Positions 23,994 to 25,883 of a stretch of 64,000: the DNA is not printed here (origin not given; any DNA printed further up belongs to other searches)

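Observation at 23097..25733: Self-sufficient CrtI-family flavoenzyme fused to an FNR-like reductase and a [2Fe-2S] ferredoxin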

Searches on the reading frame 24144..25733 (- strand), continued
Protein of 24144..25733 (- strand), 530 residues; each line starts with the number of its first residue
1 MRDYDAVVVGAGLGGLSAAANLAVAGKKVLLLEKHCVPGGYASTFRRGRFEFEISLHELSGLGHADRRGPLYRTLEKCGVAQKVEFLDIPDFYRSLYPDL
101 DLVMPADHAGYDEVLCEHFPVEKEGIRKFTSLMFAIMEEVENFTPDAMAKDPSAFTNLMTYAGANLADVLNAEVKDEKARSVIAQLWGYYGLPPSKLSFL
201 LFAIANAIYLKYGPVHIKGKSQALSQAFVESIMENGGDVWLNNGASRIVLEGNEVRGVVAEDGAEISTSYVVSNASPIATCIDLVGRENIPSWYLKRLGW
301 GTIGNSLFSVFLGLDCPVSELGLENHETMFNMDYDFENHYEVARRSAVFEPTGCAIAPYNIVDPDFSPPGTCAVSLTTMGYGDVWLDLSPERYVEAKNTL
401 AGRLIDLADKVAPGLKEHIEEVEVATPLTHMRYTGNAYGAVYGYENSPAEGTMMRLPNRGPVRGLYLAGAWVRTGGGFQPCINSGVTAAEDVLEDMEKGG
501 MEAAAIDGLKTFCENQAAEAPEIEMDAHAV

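Call 62: find_encoding_contigs(protein=P0286, flank=10000, max_places=2)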
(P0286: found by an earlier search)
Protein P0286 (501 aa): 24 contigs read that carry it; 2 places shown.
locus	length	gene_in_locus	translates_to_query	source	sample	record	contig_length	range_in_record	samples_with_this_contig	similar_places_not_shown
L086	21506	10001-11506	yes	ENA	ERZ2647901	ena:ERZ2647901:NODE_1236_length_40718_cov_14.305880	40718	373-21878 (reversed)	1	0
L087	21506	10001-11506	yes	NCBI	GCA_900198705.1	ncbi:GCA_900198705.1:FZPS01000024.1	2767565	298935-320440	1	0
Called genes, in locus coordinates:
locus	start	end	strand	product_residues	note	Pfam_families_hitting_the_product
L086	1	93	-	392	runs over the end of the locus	PF00108:Thiolase_N, PF00109:ketoacyl-synt (faint), PF02803:Thiolase_C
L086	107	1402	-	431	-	PF02550:AcetylCoA_hydro, PF13336:AcetylCoA_hyd_C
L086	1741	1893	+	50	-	-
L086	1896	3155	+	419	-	PF00158:Sigma54_activat, PF14532:Sigma54_activ_2, PF00004:AAA (weak), PF25601:AAA_lid_14, PF02954:HTH_8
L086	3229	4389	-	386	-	PF02515:CoA_transf_3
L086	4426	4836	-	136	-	PF12172:zf-ChsH2 (weak), PF01796:OB_ChsH2_C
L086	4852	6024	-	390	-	PF00108:Thiolase_N, PF00109:ketoacyl-synt (faint), PF22691:Thiolase_C_1, PF02803:Thiolase_C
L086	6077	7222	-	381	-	PF02771:Acyl-CoA_dh_N, PF02770:Acyl-CoA_dh_M, PF00441:Acyl-CoA_dh_1, PF08028:Acyl-CoA_dh_2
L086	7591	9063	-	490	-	PF02690:Na_Pi_cotrans, PF01895:PhoU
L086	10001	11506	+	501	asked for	PF00890:FAD_binding_2 (weak), PF01134:GIDA (faint), PF01266:DAO (weak), PF01593:Amino_oxidase, PF01946:Thi4, PF07992:Pyr_redox_2 (weak), PF12831:FAD_oxidored, PF13450:NAD_binding_8, +2 more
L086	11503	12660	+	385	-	PF00970:FAD_binding_6, PF00175:NAD_binding_1, PF00111:Fer2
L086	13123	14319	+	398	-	PF07705:CARDB (faint), PF16116:DUF4832 (faint), PF21633:MOV-10_Ig-like (faint), PF01835:MG2 (faint), PF11614:FixG_C (faint), PF10633:NPCBM_assoc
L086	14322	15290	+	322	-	PF00005:ABC_tran, PF13304:AAA_21 (weak)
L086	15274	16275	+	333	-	PF12679:ABC2_membrane_2, PF12730:ABC2_membrane_4 (weak), PF12698:ABC2_membrane_3 (weak)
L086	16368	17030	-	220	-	PF02525:Flavodoxin_2, PF03358:FMN_red (faint)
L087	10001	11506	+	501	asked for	PF00890:FAD_binding_2 (weak), PF01134:GIDA (faint), PF01266:DAO (weak), PF01593:Amino_oxidase, PF01946:Thi4, PF07992:Pyr_redox_2 (weak), PF12831:FAD_oxidored, PF13450:NAD_binding_8, +2 more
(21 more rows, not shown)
